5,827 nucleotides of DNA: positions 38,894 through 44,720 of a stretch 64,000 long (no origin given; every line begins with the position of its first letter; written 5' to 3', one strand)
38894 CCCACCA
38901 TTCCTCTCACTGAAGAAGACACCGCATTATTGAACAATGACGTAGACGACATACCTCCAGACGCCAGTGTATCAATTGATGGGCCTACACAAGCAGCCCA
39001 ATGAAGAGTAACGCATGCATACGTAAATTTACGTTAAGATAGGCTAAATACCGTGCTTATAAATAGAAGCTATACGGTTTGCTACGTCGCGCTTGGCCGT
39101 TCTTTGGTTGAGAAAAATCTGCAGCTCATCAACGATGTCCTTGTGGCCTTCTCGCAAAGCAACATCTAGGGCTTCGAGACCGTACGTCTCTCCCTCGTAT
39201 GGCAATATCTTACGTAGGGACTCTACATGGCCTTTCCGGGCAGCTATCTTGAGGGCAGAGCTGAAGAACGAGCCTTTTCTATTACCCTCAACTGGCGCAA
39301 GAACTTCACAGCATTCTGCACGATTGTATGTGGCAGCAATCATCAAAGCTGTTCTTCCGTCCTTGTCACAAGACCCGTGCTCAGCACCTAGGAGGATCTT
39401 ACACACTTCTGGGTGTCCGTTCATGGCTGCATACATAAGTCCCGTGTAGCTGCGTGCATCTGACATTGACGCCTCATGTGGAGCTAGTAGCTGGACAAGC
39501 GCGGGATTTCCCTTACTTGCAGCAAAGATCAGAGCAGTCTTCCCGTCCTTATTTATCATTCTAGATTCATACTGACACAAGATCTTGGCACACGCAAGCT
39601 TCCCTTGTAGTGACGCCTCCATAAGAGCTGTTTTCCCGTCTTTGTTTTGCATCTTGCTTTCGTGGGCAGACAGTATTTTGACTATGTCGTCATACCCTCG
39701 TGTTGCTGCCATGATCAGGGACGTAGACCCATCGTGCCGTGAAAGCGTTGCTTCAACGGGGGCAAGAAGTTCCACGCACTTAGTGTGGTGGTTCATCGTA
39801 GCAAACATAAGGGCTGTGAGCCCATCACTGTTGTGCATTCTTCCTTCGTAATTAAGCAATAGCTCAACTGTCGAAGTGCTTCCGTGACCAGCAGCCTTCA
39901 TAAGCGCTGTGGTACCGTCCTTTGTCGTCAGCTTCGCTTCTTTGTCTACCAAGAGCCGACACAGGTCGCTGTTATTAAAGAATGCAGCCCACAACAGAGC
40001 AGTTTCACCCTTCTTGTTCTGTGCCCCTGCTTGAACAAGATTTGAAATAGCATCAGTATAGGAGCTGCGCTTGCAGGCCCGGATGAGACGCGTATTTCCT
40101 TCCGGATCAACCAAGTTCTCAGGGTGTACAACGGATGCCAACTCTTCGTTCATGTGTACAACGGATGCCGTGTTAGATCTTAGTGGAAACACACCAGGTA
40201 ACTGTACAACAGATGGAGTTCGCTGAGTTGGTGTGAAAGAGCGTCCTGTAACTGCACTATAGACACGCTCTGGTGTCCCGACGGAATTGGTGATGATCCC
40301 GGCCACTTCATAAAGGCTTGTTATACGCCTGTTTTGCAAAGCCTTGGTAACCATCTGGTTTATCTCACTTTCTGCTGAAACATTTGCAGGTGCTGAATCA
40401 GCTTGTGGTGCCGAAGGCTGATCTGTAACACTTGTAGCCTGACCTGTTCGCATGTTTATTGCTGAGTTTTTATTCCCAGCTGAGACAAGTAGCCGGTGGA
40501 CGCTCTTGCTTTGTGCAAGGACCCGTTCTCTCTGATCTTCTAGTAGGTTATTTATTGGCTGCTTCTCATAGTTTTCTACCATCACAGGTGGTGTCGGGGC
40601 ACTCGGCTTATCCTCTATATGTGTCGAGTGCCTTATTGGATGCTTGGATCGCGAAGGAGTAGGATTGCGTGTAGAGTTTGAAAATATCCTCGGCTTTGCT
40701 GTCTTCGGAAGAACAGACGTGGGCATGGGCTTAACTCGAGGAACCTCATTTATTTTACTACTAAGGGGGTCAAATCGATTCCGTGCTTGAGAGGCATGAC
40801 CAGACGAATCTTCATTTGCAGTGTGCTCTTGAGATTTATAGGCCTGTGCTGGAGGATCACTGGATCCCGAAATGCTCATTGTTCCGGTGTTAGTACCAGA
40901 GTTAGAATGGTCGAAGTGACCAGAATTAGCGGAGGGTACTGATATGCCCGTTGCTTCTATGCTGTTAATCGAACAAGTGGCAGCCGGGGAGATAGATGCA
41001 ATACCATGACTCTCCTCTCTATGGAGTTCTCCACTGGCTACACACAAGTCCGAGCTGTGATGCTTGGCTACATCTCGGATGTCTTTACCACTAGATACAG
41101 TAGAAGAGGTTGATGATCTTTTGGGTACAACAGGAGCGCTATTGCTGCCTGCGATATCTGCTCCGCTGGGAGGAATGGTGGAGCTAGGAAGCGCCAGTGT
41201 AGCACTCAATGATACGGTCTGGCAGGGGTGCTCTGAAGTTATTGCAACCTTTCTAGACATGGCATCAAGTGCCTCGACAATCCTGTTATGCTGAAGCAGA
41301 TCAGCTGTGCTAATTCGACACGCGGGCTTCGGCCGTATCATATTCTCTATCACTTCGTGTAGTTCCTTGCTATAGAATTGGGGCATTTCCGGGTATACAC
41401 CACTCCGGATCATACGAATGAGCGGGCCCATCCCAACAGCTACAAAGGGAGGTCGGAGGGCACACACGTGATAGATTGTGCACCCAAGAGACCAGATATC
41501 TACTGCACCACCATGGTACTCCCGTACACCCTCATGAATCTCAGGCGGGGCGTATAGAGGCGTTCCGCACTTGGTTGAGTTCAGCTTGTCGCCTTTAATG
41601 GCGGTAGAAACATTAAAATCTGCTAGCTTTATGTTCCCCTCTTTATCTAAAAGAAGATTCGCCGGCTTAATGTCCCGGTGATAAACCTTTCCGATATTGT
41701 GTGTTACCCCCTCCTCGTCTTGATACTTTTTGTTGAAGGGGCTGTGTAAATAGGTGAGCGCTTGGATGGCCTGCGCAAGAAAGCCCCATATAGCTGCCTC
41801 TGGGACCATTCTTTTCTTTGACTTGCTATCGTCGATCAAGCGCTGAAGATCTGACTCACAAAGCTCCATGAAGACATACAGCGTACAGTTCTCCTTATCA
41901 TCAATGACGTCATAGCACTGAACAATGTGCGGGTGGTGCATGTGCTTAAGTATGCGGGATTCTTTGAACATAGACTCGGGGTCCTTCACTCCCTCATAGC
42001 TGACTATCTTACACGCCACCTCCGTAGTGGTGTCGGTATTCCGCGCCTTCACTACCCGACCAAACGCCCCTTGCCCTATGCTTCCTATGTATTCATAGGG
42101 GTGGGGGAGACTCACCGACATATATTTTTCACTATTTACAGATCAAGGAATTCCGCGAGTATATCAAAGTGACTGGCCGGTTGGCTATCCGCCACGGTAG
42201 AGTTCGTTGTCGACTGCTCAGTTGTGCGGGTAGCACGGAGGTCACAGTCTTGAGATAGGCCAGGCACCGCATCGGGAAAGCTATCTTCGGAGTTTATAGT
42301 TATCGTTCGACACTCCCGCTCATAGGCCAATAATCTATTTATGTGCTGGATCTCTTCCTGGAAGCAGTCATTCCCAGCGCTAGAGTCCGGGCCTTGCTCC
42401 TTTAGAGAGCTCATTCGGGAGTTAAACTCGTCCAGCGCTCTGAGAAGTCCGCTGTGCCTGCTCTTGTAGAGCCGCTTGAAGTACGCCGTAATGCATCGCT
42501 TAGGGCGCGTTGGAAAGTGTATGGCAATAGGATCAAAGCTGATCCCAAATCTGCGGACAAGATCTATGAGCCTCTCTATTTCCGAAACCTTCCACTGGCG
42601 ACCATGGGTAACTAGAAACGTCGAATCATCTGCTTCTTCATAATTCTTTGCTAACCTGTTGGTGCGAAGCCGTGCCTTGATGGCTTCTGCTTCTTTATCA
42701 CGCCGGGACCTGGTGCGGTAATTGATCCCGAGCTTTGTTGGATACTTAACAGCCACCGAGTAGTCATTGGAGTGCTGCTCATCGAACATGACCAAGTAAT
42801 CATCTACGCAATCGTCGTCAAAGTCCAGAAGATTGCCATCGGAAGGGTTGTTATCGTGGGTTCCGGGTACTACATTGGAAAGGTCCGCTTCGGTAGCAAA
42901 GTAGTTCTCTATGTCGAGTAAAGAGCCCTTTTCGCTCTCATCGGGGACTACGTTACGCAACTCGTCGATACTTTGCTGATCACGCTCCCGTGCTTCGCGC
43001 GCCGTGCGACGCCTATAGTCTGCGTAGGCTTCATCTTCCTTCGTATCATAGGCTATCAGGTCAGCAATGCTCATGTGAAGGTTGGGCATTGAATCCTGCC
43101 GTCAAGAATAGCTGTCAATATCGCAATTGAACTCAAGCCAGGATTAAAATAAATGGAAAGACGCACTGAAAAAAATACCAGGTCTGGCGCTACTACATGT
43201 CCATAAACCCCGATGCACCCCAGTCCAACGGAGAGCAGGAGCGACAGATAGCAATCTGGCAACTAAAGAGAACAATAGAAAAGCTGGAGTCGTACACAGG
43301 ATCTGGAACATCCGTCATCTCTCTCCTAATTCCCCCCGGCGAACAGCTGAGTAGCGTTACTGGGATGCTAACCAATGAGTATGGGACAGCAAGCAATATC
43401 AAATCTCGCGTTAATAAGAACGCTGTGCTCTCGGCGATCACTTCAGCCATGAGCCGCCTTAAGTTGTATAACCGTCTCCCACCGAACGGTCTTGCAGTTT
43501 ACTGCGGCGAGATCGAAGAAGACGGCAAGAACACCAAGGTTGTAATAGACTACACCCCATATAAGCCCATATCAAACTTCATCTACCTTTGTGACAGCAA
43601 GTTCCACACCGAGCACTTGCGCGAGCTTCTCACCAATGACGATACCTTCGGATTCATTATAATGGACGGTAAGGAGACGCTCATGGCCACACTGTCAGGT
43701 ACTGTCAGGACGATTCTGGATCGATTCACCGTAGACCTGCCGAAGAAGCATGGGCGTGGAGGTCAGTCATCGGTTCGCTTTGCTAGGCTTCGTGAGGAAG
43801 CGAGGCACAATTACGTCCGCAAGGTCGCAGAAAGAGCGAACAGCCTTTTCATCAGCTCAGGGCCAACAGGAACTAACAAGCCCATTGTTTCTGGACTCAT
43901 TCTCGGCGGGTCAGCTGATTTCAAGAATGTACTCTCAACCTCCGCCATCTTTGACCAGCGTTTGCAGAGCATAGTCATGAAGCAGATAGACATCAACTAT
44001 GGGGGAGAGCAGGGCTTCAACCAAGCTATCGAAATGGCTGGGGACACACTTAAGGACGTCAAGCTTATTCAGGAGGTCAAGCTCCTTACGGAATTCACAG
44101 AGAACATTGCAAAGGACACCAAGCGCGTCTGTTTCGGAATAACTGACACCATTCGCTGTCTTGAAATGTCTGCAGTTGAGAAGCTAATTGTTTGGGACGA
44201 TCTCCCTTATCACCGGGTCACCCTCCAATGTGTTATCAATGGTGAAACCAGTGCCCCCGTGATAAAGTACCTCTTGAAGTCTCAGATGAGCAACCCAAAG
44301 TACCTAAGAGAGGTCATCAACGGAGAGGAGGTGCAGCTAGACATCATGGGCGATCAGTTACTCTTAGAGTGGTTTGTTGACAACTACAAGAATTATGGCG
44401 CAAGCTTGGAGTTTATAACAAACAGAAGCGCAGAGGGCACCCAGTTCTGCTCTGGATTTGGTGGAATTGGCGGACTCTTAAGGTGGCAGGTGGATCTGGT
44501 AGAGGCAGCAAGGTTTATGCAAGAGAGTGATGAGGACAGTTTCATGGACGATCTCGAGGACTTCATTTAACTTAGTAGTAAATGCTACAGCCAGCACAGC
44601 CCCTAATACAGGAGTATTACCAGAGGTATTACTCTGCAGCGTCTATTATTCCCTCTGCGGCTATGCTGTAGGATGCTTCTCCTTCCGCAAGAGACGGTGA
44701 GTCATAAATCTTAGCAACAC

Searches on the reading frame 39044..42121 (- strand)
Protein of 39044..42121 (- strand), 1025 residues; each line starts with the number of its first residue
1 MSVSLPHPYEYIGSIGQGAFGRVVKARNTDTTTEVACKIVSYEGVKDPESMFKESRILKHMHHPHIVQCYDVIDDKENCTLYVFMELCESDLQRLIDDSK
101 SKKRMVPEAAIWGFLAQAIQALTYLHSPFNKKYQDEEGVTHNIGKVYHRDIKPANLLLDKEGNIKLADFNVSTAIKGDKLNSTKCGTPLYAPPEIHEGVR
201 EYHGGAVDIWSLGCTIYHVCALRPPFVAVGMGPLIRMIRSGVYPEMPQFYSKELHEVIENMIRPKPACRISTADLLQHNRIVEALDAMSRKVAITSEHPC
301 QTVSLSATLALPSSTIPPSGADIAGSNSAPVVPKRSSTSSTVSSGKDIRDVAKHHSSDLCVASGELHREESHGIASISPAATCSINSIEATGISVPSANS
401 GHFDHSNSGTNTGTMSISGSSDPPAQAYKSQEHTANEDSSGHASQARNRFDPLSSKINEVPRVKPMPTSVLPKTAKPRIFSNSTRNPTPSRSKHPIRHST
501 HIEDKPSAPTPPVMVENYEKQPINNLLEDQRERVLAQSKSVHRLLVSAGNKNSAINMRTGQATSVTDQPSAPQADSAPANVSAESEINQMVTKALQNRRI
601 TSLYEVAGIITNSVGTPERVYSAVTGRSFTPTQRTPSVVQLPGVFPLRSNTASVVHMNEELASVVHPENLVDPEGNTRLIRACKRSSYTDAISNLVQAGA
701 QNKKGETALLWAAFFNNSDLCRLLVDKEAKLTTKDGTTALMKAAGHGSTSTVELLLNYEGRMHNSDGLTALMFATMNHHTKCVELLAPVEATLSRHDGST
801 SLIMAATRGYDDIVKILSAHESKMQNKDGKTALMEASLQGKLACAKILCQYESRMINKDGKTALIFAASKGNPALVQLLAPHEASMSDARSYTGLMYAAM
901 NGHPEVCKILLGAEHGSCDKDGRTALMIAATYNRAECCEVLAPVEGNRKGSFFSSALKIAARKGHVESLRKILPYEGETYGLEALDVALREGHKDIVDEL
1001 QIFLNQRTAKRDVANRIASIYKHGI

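Call 7: search_protein_families(library=pfam, proteins=[window:39044-42121:-], max_evalue=0.01)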
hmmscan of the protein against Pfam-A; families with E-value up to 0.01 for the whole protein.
window:39044-42121:- (1025 aa): 9 families
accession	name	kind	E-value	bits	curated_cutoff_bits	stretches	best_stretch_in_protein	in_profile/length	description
PF12796.13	Ank_2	-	1.9e-85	282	27.3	8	864-942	1-80/90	Ankyrin repeats (3 copies)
PF00069.31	Pkinase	-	1.5e-53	182.3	31.7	1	9-279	1-261/263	Protein kinase domain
PF00023.36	Ank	-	4.6e-37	124.4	21.1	1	892-918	3-31/33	Ankyrin repeat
PF13637.12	Ank_4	-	9.2e-33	112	22.7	2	895-941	1-49/50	Ankyrin repeats (many copies)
PF07714.23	PK_Tyr_Ser-Thr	-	7.3e-28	98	23.1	1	13-277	5-256/258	Protein tyrosine and serine/threonine kinase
PF13606.12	Ank_3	-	6.8e-26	87.6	22.3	0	705-731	2-28/30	Ankyrin repeat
PF13857.12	Ank_5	-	5.5e-25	87.6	27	1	732-771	12-53/56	Ankyrin repeats (many copies)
PF24521.3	Ank_KRIT1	-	1.2e-09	38.4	80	0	860-923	18-76/149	KRIT1 ankyrin-repeats domain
PF14531.12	Kinase-like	-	8.6e-07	28.9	25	1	146-228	166-253/289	Kinase-like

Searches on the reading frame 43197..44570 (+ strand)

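Call 7: search_protein_families(library=pfam, proteins=[window:43197-44570:+], max_evalue=0.01)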
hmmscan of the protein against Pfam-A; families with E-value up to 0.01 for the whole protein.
window:43197-44570:+ (457 aa): 5 families
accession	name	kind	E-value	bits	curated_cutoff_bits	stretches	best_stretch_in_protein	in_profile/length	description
PF03464.20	eRF1_2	-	8.8e-39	133.3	27.1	1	151-287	2-133/133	eRF1 domain 2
PF03465.20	eRF1_3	-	8.2e-33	113.5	25.8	1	290-432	1-106/106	eRF1 domain 3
PF03463.20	eRF1_1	-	7.3e-21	74.9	23.8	1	24-145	1-123/123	eRF1 domain 1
PF18859.6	acVLRF1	-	1.9e-06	28.6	27.1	1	164-239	16-82/130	Actinobacteria/chloroflexi VLRF1 release factor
PF18854.6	baeRF_family10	-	0.0018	19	27.1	1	138-264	3-123/143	Bacterial archaeo-eukaryotic release factor family 10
